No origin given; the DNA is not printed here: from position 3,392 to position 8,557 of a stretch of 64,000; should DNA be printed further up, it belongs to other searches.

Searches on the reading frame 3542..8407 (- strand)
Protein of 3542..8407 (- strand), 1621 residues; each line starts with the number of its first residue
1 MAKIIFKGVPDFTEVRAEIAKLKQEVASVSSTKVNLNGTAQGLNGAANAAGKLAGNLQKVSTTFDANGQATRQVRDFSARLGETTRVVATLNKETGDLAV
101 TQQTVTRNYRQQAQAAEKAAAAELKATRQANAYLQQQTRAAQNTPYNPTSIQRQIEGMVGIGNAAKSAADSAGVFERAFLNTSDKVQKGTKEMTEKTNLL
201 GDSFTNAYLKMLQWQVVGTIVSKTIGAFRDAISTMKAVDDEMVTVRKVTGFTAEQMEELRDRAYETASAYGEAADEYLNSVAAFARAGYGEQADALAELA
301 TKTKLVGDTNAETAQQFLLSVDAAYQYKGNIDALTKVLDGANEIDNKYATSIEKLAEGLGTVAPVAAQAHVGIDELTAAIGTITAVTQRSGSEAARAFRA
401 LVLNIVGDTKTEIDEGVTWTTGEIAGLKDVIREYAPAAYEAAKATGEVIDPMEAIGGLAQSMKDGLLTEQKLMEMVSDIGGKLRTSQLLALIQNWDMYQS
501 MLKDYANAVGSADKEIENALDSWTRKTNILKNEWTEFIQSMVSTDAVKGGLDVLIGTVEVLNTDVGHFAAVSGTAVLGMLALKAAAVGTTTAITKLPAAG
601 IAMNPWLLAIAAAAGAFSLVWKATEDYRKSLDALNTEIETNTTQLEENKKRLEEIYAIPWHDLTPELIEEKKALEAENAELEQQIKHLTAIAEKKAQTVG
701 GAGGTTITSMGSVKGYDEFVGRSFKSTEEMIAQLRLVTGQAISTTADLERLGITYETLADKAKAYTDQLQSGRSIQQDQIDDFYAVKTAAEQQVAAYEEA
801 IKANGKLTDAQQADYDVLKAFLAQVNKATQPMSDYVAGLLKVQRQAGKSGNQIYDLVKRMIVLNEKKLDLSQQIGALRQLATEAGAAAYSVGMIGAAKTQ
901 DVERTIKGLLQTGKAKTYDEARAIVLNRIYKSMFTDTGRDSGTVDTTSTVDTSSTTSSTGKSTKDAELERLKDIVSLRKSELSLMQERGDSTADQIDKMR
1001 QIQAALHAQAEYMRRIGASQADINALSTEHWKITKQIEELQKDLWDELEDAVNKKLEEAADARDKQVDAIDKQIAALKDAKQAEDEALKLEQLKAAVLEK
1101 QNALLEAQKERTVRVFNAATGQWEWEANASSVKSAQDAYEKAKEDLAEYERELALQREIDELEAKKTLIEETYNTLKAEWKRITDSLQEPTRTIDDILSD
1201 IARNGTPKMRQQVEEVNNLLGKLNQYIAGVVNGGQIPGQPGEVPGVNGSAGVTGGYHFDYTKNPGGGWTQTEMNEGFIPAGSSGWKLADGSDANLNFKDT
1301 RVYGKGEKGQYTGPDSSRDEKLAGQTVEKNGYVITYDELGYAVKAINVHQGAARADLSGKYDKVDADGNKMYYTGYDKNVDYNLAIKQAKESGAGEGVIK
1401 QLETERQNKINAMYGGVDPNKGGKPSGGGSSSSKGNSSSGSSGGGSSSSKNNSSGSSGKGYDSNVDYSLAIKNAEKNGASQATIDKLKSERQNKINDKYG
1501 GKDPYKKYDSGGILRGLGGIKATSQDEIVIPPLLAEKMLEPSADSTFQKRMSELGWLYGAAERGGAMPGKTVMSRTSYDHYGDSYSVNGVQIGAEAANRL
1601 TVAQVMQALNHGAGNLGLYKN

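Call 15: search_protein_families(library=phrogs, proteins=[window:3542-8407:-])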
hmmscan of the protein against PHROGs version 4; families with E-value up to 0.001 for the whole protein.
window:3542-8407:- (1621 aa): 13 families
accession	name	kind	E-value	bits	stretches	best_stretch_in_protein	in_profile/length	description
phrog_4211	-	tail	1.7e-68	232.1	1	18-596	386-955/2625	tail length tape measure protein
phrog_28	-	tail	7.8e-25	88.6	1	18-1151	71-1177/1228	tail length tape measure protein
phrog_14917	-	tail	8.4e-15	54.3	1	21-594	137-672/2249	tail length tape measure protein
phrog_5218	-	unknown function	1.3e-13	51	1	12-856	24-854/1599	-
phrog_1272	-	tail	5.4e-11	42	1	13-640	59-692/1606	tail length tape measure protein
phrog_4704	-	tail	1.4e-09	38.2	1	28-564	28-524/625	tail length tape measure protein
phrog_14441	-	tail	7e-08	33.5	1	226-386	69-228/241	tail length tape measure protein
phrog_991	-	tail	9.3e-08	31.1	1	39-869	112-984/1966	tail length tape measure protein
phrog_10871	-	tail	1.4e-07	30.3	1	470-656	37-205/2054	tail length tape measure protein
phrog_34405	-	tail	1.5e-07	29.7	1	178-736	114-647/2675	tail length tape measure protein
phrog_1403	-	lysis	5.1e-05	24.3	1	597-771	10-195/212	Rz-like spanin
phrog_1538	-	tail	0.00022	21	1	350-833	71-539/811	tail length tape measure protein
phrog_22249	-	unknown function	0.00038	21.5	0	787-820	3-36/48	-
